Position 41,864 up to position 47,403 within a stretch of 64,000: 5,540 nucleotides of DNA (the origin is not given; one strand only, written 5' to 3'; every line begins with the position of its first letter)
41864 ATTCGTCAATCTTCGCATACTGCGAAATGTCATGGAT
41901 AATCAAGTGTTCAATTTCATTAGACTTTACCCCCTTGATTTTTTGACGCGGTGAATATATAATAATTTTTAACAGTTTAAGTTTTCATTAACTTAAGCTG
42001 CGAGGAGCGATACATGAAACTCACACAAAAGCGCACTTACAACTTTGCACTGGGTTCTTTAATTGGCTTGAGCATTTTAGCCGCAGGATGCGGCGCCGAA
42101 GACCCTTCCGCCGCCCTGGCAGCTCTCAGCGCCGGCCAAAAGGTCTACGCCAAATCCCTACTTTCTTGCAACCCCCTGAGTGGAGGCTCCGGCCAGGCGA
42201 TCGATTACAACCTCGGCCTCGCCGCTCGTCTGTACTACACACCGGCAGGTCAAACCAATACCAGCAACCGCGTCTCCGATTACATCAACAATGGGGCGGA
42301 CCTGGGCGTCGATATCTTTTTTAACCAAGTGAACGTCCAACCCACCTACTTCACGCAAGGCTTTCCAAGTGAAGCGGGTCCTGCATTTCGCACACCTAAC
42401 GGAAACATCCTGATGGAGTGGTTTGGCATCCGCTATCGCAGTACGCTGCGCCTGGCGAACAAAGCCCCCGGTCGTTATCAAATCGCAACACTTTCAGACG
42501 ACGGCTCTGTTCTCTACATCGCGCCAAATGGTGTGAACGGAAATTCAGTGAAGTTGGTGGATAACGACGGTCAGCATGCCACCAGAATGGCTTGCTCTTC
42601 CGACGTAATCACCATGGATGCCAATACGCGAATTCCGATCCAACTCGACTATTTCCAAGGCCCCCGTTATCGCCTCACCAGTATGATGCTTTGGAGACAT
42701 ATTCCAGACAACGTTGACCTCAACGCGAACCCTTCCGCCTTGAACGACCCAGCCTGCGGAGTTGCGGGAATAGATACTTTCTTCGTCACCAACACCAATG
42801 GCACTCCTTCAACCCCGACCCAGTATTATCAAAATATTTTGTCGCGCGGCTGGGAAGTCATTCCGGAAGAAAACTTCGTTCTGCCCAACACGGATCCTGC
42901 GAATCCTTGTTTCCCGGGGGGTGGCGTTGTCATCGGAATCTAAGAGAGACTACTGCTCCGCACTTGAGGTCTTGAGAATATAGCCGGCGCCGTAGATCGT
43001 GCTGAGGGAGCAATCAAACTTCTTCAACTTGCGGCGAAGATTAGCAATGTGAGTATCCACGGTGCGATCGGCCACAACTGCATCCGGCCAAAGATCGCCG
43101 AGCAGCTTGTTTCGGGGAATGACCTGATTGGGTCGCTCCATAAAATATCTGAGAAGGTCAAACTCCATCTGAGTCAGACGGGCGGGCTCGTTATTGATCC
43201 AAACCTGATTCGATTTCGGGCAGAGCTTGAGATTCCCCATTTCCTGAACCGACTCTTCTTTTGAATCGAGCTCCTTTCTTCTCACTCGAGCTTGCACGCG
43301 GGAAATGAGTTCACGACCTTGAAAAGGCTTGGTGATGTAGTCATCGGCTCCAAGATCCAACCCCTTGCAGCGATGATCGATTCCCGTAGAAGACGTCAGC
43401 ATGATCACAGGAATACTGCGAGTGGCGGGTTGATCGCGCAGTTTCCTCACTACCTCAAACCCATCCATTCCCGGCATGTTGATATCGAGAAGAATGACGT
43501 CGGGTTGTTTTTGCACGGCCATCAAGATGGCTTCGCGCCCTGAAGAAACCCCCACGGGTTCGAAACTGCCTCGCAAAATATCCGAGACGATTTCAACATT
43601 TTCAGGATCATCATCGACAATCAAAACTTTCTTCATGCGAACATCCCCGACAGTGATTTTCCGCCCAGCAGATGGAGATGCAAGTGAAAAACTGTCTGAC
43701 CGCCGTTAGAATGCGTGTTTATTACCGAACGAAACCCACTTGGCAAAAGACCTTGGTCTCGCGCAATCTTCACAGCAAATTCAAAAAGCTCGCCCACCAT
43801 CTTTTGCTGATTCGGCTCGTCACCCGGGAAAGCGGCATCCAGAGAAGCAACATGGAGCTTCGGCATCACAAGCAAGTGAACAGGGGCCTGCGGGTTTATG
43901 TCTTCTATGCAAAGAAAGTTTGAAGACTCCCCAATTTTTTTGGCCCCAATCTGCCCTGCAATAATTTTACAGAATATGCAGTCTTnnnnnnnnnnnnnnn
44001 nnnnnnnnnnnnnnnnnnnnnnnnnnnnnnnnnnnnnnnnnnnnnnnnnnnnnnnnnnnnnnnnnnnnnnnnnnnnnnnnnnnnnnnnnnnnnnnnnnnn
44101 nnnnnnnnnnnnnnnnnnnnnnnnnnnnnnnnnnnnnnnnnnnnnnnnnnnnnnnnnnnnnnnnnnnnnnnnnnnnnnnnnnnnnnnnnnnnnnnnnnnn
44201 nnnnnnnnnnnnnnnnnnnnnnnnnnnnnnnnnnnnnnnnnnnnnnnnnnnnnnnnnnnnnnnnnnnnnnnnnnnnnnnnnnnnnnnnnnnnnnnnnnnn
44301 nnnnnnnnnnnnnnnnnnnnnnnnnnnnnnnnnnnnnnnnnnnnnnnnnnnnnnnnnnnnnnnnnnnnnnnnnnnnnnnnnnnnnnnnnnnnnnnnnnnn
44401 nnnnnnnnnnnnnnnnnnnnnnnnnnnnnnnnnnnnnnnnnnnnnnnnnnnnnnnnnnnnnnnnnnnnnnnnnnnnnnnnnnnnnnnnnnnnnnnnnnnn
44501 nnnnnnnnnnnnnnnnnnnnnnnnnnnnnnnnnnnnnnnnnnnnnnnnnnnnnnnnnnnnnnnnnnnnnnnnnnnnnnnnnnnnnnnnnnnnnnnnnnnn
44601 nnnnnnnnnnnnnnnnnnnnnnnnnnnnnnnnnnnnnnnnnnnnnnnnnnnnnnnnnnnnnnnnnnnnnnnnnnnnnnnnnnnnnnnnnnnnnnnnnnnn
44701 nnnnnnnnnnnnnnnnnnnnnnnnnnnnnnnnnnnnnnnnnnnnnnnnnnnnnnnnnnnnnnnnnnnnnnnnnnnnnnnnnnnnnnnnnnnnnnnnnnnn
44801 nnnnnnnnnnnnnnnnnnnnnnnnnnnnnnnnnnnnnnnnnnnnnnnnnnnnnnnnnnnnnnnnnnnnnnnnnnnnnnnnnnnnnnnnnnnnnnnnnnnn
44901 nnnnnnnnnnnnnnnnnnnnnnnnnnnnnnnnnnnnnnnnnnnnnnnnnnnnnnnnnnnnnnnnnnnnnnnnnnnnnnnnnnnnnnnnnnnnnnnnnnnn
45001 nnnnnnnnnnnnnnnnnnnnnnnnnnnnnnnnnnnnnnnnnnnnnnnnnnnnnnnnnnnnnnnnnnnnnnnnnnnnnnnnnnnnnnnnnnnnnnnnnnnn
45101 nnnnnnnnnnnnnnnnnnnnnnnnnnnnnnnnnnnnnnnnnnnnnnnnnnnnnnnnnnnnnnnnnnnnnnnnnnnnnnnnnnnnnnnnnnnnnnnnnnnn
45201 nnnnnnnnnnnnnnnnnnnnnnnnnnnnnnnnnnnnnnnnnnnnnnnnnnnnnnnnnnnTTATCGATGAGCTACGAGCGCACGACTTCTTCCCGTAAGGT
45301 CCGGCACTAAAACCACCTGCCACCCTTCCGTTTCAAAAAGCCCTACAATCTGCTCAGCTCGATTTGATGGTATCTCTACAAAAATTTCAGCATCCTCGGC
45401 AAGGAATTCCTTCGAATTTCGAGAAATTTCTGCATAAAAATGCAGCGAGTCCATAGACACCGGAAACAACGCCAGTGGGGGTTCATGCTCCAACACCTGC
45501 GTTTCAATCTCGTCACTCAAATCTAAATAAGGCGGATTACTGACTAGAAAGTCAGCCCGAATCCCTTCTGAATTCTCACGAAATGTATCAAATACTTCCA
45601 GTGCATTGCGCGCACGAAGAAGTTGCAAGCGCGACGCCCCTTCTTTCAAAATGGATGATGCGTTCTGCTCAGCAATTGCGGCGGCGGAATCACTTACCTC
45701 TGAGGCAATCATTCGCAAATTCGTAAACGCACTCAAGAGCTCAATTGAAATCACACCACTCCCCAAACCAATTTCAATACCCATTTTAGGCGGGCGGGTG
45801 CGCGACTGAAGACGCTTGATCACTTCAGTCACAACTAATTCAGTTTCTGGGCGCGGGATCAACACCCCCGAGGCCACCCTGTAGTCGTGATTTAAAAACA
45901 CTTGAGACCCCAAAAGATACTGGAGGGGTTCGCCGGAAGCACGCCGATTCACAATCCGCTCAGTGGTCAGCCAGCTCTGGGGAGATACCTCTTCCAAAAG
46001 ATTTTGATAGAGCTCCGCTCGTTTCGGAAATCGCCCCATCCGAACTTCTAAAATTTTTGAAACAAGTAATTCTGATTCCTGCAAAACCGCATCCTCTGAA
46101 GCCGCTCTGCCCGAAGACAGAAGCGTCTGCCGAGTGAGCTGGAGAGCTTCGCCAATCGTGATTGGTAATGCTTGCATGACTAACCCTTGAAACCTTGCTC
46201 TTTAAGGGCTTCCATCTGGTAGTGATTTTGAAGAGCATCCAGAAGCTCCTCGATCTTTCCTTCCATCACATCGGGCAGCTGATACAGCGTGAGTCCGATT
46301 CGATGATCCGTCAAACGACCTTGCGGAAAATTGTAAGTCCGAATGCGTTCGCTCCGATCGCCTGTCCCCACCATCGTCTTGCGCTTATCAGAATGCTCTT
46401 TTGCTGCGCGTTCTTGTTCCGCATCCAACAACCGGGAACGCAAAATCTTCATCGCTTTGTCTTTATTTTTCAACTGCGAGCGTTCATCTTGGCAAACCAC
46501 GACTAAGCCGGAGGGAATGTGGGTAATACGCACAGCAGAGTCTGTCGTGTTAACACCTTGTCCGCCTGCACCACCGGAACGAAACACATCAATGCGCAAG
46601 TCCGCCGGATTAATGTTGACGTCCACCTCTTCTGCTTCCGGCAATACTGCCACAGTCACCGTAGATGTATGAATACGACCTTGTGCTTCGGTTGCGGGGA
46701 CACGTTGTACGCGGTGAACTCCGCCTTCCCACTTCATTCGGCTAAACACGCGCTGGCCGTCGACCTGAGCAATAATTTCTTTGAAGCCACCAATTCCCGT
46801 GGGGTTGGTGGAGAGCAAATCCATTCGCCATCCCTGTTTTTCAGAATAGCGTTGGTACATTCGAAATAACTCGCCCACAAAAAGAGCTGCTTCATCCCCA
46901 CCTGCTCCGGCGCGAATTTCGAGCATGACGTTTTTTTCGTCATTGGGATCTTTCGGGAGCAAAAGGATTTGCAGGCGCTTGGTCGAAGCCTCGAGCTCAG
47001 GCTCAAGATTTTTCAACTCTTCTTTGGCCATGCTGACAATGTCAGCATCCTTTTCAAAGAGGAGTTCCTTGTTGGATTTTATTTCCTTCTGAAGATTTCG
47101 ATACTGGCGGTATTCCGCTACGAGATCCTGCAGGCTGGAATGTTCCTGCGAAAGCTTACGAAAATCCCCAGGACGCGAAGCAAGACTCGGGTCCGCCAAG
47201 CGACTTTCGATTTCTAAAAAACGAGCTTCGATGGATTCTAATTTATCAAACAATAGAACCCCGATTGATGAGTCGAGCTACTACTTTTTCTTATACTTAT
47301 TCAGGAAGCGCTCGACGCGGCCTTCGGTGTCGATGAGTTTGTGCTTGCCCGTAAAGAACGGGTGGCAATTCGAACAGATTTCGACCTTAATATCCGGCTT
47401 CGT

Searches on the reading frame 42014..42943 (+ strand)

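Call 49: search_protein_families(library=pfam, proteins=[window:42014-42943:+], max_evalue=0.001)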
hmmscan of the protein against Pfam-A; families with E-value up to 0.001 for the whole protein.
window:42014-42943:+ (309 aa): 1 family
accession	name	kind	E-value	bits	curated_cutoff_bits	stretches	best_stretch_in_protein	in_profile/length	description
PF07691.17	PA14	-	0.00017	21.8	24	1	151-223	58-130/147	PA14 domain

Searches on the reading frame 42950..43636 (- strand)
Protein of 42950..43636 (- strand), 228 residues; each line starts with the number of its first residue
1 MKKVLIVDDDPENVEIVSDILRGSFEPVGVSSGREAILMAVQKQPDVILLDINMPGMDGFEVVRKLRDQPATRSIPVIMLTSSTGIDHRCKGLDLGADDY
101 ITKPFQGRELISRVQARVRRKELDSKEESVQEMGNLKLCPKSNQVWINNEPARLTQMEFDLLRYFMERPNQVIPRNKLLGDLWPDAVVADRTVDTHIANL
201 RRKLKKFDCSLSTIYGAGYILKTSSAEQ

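Call 49: search_protein_families(library=pfam, proteins=[window:42950-43636:-], max_evalue=0.001)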
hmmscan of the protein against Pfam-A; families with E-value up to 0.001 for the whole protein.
window:42950-43636:- (228 aa): 2 families
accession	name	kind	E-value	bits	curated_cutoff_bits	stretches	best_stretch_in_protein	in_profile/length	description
PF00072.30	Response_reg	-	1.6e-28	99.5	30.2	1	4-115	1-111/111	Response regulator receiver domain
PF00486.34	Trans_reg_C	-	1.2e-19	70.6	26.2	1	150-221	2-77/77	Transcriptional regulatory protein, C terminal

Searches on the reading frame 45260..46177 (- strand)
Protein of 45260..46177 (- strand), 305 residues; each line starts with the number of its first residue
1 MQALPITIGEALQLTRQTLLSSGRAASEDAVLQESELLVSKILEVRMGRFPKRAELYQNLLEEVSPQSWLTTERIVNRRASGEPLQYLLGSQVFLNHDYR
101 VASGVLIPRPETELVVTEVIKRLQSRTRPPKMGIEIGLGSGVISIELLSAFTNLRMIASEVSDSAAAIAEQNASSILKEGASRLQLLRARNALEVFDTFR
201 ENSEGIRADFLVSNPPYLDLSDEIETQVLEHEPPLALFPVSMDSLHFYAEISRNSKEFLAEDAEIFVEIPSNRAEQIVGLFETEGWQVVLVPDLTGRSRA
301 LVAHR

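Call 50: search_protein_families(library=pfam, proteins=[window:45260-46177:-], max_evalue=0.001)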
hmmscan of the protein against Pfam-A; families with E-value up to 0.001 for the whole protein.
window:45260-46177:- (305 aa): 3 families
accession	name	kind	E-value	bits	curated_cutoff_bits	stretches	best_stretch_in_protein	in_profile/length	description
PF17827.6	PrmC_N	-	2.1e-08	35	23.4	1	11-90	2-71/71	PrmC N-terminal domain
PF05175.20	MTS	-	0.00049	20.2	23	0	131-220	33-111/170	Methyltransferase small domain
PF05971.18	Methyltransf_10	-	0.00071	19.5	23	1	120-224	93-194/299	RNA methyltransferase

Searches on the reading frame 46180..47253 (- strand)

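Call 50: search_protein_families(library=pfam, proteins=[window:46180-47253:-], max_evalue=0.001)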
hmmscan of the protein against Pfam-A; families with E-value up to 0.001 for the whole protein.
window:46180-47253:- (357 aa): 3 families
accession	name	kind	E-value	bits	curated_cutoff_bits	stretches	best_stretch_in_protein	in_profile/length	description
PF03462.23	PCRF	-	1.1e-73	247.7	24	1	8-201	1-194/194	PCRF domain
PF00472.26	RF-1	-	1.4e-43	148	35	1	208-318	1-116/116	RF-1 domain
PF16326.10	ABC_tran_CTD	-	0.00071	20.2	32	1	3-47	15-59/69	ABC transporter C-terminal domain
